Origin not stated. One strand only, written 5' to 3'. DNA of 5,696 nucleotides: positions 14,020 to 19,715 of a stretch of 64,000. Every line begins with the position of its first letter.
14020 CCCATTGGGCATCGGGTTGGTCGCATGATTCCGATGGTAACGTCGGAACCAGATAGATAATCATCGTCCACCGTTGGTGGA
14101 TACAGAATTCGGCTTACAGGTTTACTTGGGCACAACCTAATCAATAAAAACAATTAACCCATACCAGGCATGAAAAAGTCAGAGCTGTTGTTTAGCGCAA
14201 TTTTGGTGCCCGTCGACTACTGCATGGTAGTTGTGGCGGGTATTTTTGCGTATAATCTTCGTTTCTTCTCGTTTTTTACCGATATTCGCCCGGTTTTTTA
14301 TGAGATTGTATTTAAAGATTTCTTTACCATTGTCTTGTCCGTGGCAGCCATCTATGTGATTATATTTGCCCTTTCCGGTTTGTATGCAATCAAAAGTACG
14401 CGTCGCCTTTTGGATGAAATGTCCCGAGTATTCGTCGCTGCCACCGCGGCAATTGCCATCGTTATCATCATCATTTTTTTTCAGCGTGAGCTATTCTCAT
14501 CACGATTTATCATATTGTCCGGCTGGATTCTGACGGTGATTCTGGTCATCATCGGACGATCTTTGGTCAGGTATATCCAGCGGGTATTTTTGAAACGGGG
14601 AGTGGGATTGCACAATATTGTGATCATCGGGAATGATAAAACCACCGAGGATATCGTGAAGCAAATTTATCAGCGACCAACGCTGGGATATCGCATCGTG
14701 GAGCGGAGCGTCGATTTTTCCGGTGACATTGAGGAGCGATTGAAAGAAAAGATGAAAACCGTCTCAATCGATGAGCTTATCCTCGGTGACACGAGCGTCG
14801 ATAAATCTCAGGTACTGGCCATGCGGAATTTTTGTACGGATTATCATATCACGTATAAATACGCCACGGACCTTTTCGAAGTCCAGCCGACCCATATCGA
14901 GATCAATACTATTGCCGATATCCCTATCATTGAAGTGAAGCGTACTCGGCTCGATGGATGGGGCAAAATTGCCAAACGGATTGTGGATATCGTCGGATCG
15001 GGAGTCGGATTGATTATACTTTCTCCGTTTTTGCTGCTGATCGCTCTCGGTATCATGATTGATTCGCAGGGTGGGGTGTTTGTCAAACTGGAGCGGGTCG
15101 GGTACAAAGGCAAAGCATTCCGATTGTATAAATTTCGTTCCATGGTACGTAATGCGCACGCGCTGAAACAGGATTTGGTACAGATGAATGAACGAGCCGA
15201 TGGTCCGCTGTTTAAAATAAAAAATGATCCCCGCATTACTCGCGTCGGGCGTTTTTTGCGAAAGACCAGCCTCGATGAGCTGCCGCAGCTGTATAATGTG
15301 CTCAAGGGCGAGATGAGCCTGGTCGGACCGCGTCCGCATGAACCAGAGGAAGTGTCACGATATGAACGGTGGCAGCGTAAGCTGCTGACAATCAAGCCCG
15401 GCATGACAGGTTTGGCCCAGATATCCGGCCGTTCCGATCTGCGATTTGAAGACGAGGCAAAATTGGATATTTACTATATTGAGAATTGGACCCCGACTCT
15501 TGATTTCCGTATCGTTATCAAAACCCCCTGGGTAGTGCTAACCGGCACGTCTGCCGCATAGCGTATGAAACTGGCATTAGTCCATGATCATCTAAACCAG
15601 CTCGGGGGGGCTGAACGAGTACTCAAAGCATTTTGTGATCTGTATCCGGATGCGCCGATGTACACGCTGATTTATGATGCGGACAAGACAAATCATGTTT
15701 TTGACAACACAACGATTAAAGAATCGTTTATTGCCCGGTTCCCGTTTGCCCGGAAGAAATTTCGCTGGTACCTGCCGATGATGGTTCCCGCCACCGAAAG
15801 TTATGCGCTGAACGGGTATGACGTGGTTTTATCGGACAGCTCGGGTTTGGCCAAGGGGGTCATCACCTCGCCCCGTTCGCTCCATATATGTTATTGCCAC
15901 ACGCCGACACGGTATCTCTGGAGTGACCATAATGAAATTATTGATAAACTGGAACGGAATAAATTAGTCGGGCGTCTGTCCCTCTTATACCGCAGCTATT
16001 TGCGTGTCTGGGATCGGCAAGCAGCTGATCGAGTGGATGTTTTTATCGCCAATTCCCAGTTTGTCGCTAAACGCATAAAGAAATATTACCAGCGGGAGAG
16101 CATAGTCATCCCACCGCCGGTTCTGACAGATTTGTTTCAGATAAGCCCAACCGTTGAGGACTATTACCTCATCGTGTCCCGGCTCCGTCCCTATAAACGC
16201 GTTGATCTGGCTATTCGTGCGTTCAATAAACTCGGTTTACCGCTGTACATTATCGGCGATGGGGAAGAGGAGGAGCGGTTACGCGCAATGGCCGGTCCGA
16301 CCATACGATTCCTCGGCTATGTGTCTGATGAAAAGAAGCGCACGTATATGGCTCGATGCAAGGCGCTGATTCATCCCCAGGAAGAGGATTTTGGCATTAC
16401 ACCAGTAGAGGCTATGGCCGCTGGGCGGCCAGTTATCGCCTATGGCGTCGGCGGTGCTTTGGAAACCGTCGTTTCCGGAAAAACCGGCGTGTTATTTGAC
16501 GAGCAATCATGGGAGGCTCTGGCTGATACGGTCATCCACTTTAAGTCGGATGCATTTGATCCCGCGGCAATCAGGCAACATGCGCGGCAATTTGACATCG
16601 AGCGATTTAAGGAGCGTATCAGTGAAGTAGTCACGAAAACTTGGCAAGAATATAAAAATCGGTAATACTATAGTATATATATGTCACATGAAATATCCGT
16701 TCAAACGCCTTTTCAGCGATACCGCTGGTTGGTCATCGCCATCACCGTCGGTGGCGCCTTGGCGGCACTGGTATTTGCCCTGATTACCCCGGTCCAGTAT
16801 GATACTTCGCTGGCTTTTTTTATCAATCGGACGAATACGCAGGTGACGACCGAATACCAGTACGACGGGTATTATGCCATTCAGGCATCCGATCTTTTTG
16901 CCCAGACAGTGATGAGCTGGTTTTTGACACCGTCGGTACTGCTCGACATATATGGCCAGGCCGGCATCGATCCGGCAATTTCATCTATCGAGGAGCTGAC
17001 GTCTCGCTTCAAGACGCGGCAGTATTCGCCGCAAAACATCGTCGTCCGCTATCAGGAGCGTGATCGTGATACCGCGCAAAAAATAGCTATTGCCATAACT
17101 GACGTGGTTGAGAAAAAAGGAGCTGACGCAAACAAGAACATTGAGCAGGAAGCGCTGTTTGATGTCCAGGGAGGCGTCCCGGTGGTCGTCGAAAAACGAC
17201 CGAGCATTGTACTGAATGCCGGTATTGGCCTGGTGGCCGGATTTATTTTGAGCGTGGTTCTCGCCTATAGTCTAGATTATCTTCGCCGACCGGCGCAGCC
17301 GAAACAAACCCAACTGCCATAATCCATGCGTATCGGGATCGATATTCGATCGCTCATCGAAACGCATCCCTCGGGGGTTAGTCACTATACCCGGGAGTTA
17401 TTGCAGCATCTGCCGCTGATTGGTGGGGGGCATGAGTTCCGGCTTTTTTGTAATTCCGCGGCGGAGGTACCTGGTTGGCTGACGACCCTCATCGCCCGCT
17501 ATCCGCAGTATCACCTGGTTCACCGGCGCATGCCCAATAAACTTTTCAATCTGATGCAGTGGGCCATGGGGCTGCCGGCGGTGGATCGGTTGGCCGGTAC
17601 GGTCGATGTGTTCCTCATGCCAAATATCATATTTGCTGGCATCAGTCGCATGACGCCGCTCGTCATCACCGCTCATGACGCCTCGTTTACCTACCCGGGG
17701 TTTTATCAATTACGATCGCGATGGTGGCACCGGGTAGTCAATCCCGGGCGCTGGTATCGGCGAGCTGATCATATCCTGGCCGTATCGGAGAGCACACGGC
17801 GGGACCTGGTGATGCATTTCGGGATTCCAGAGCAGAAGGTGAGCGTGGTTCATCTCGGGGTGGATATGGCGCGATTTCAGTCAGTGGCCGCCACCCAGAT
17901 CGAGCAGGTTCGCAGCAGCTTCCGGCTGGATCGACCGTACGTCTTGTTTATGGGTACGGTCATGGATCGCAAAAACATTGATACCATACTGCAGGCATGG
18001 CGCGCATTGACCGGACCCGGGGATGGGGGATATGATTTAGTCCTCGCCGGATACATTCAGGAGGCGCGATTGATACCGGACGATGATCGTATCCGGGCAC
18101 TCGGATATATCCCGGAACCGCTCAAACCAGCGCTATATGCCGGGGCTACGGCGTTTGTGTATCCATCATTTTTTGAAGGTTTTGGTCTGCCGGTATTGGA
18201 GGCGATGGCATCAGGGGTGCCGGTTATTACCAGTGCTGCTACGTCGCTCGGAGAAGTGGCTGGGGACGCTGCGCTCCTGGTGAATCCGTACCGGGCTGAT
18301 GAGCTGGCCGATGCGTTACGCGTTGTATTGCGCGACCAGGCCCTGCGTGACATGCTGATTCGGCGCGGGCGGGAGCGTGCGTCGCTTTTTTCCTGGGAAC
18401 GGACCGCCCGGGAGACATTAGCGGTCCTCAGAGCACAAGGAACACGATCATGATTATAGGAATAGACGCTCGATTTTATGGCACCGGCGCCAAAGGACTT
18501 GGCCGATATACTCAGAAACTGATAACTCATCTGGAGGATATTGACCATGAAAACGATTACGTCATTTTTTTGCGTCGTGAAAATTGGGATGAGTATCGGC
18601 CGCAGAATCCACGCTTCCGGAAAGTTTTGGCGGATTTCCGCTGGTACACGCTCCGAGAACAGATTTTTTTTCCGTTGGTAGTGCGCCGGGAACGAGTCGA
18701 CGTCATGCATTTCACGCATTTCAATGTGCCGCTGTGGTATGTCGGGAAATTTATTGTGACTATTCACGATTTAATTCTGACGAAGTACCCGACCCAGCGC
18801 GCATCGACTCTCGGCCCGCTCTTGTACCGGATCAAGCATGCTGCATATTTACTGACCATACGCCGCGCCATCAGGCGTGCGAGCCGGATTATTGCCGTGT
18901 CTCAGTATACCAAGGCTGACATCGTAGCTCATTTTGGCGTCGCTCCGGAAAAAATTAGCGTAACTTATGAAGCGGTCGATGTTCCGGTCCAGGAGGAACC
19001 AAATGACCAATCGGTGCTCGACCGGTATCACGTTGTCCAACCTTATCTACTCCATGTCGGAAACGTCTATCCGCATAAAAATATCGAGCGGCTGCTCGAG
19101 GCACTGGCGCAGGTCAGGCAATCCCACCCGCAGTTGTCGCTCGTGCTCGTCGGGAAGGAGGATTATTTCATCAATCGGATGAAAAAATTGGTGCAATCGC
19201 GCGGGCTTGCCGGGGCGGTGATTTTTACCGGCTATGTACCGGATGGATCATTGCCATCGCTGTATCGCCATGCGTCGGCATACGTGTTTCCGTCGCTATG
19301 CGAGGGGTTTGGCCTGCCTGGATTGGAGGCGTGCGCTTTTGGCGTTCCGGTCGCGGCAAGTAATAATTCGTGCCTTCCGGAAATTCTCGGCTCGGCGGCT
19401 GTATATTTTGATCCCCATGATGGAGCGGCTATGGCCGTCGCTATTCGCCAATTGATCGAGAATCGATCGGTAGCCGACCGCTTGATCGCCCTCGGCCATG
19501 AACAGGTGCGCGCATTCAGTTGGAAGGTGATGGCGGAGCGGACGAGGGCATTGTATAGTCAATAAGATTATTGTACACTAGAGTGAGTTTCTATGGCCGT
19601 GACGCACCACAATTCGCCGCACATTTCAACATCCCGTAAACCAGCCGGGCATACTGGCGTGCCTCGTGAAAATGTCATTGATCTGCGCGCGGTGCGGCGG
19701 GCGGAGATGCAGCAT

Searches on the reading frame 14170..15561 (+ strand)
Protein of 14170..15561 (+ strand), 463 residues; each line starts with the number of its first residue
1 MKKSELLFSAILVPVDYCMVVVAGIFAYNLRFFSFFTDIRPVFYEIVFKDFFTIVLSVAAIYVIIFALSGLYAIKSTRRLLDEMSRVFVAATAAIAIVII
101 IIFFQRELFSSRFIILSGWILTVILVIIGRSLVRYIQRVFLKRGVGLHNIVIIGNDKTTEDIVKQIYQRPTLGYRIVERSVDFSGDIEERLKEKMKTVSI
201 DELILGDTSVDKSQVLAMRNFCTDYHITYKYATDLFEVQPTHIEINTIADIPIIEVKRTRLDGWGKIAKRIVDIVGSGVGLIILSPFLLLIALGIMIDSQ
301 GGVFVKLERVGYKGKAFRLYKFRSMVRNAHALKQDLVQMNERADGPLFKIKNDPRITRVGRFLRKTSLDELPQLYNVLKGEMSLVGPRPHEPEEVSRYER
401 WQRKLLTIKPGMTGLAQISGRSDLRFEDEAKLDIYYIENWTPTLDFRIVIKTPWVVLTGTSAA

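Call 52: search_protein_families(library=ncbifam, proteins=[window:14170-15561:+], max_evalue=1)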
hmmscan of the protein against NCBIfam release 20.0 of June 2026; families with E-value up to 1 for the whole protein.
window:14170-15561:+ (463 aa): 10 families
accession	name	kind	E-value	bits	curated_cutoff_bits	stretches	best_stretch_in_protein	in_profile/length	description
TIGR03025.1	EPS_sugtrans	subfamily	1.5e-119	400.2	295.55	1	20-462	7-444/445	exopolysaccharide biosynthesis polyprenyl glycosylphosphotransferase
TIGR03023.1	WcaJ_sugtrans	equivalog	4.6e-105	352.5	410.75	1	15-462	2-452/453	undecaprenyl-phosphate glucose phosphotransferase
TIGR03022.1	WbaP_sugtrans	subfamily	2.8e-92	310.4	403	1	15-462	4-455/456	undecaprenyl-phosphate galactose phosphotransferase WbaP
NF041877.1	EPS_EpsZ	equivalog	1.7e-76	257.7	800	1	57-462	46-458/459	exopolysaccharide biosynthesis polyisoprenyl-phosphate hexose-1-phosphate transferase EpsZ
NF052601.1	undeca_RfbP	equivalog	4.9e-62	209.4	330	1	263-458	39-237/244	undecaprenyl-phosphate galactose phosphotransferase family protein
TIGR03013.1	EpsB_2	subfamily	2.4e-55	188.4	393.35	1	19-459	6-439/443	TIGR03013 family XrtA/PEP-CTERM system glycosyltransferase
NF007518.0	PRK10124.1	equivalog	2.4e-55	188.1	684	1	52-452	49-453/464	undecaprenyl-phosphate glucose phosphotransferase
NF011751.0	PRK15204.1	equivalog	4.5e-51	173.9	907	1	81-459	87-472/476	undecaprenyl-phosphate galactose phosphotransferase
NF050817.1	PolSacchBiosHfsE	equivalog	1.7e-41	142.5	750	1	57-457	52-460/467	polysaccharide biosynthesis protein HfsE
NF045514.1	glycotran_HepC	equivalog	2.5e-25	89.1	140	1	263-391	111-213/220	heterocyst development glycosyltransferase HepC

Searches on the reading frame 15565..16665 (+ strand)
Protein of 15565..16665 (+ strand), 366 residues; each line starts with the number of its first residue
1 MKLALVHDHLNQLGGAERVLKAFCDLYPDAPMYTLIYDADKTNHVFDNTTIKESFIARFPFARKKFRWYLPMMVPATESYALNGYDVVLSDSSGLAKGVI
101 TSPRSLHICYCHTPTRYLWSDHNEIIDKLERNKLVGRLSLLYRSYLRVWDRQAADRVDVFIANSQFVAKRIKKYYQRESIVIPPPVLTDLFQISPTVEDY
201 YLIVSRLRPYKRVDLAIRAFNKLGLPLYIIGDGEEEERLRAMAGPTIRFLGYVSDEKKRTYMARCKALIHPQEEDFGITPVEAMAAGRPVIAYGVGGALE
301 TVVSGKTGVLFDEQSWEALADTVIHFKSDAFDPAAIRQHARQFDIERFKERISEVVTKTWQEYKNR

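Call 52: search_protein_families(library=ncbifam, proteins=[window:15565-16665:+], max_evalue=1)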
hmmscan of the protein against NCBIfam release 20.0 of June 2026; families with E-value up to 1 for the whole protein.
window:15565-16665:+ (366 aa): 35 families (the best 25 are shown)
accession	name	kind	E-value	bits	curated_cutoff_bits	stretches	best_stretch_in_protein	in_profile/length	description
TIGR03999.1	thiol_BshA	equivalog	6.9e-15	54.8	273.7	1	202-351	203-360/375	N-acetyl-alpha-D-glucosaminyl L-malate synthase BshA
TIGR04063.1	stp3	hypoth_equivalog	5.1e-14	52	442.05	1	225-344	245-375/397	TIGR04063 family PEP-CTERM/XrtA system glycosyltransferase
NF041876.1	EPS_EpsE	equivalog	1e-12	48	400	1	244-352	275-384/389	exopolysaccharide biosynthesis GT4 family glycosyltransferase EpsE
NF041010.1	glycosy_Agl16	equivalog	2.7e-12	46.2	575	1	149-329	126-318/352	glycosylation protein Agl16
NF053787.1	GlcN_PG_synth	equivalog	4.3e-12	45.6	480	1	204-363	203-356/361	N-acetylglucosaminyl phosphatidylglycerol synthase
TIGR03088.1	stp2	hypoth_equivalog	4.9e-11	42.3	409.05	1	224-350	229-359/374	TIGR03088 family PEP-CTERM/XrtA system glycosyltransferase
TIGR03449.1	mycothiol_MshA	equivalog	2.8e-09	36.4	462.5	1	247-345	286-389/406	D-inositol-3-phosphate glycosyltransferase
TIGR02095.1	glgA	subfamily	1.8e-07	30.2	328.45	1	202-323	298-435/477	glycogen/starch synthase, ADP-glucose type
TIGR04047.1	MSMEG_0565_glyc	hypoth_equivalog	3.1e-07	29.8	259.85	1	243-330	256-342/373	MSMEG_0565 family glycosyltransferase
TIGR02470.1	sucr_synth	equivalog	3.7e-07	28.6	810.4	1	274-351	654-731/784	sucrose synthase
TIGR02149.1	glgA_Coryne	subfamily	4e-07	29.5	302.4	1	262-315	281-335/391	glycogen synthase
NF001901.0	PRK00654.1-5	equivalog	1.6e-06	26.9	649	1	189-323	307-450/502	glycogen synthase GlgA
NF047684.1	TeichurnBiosyTuaC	equivalog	2e-06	27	550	1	218-339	239-364/391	teichuronic acid biosynthesis protein TuaC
NF012028.0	PRK15484.1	subfamily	4.1e-06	26.1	618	1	247-349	259-363/380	lipopolysaccharide N-acetylglucosaminyltransferase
NF038255.1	exopoly_VpsD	equivalog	5.1e-06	25.6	300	1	155-331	155-352/381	VpsD family glycosyltransferase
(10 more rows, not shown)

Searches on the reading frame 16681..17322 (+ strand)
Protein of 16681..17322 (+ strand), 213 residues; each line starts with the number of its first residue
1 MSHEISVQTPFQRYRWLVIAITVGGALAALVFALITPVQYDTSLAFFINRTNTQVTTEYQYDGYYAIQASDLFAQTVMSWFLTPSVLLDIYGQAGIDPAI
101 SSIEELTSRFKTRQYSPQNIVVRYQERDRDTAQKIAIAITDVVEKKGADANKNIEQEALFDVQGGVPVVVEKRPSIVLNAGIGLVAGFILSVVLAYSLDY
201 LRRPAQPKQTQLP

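Call 52: search_protein_families(library=ncbifam, proteins=[window:16681-17322:+], max_evalue=1)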
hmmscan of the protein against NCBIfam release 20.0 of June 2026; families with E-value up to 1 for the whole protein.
window:16681-17322:+ (213 aa): 1 family
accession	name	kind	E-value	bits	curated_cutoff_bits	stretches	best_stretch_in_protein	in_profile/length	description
NF009288.0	PRK12648.1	equivalog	0.052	11.6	1104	1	6-53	688-735/954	monovalent cation/H+ antiporter subunit A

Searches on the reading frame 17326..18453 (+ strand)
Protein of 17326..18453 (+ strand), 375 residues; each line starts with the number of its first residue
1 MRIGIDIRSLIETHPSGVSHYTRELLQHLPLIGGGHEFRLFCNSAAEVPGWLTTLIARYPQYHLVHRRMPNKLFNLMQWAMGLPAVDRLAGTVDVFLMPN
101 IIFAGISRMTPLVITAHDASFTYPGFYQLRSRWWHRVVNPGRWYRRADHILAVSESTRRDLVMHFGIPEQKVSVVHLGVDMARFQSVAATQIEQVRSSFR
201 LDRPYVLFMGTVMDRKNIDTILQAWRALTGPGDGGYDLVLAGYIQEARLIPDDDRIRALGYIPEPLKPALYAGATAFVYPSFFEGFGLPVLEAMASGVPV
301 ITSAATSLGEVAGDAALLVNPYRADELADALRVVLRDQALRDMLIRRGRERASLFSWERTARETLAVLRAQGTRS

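Call 45: search_protein_families(library=pfam, proteins=[window:17326-18453:+], max_evalue=0.01)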
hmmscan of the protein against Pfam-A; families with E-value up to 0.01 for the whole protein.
window:17326-18453:+ (375 aa): 6 families
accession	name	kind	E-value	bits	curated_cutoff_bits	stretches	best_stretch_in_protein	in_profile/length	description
PF00534.26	Glycos_transf_1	-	7.5e-28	97.6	26.4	1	197-351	9-172/172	Glycosyl transferases group 1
PF13692.12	Glyco_trans_1_4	-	8.6e-25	88.1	27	1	203-337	1-142/142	Glycosyl transferases group 1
PF13439.12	Glyco_transf_4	-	8.3e-18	65.4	28.5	1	16-183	2-170/170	Glycosyltransferase Family 4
PF20706.3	GT4-conflict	-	1.6e-08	34.4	26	1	147-315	147-323/385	Family 4 Glycosyltransferase in conflict systems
PF13579.12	Glyco_trans_4_4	-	1.8e-08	35.3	29.7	1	16-178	1-158/158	Glycosyl transferase 4-like domain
PF13524.12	Glyco_trans_1_2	-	1.7e-07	31.7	25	1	236-365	15-143/144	Glycosyl transferase-like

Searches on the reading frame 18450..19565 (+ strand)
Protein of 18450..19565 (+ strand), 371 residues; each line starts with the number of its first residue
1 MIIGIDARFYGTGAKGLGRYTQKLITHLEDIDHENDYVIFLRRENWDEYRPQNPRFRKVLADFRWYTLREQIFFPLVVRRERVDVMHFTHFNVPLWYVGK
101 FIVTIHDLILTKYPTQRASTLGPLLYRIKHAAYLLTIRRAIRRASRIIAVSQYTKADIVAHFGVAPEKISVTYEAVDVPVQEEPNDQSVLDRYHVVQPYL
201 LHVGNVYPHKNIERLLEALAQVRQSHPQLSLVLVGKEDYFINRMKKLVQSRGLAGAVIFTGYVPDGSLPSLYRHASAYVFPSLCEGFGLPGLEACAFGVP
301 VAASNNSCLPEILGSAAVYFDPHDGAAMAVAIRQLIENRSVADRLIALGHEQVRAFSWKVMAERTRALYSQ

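Call 45: search_protein_families(library=pfam, proteins=[window:18450-19565:+], max_evalue=0.01)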
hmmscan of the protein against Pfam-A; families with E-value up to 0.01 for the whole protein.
window:18450-19565:+ (371 aa): 6 families
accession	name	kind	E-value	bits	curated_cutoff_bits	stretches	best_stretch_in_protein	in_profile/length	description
PF00534.26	Glycos_transf_1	-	6.1e-35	120.7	26.4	1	197-347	15-167/172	Glycosyl transferases group 1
PF13692.12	Glyco_trans_1_4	-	3.3e-29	102.4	27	1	198-338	2-142/142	Glycosyl transferases group 1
PF13439.12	Glyco_transf_4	-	9.6e-17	62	28.5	1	16-178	3-168/170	Glycosyltransferase Family 4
PF20706.3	GT4-conflict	-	1.8e-12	47.4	26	1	138-336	141-340/385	Family 4 Glycosyltransferase in conflict systems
PF13579.12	Glyco_trans_4_4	-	8.1e-10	39.7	29.7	1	16-171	2-154/158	Glycosyl transferase 4-like domain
PF13524.12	Glyco_trans_1_2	-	0.00038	20.9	25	1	215-355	5-131/144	Glycosyl transferase-like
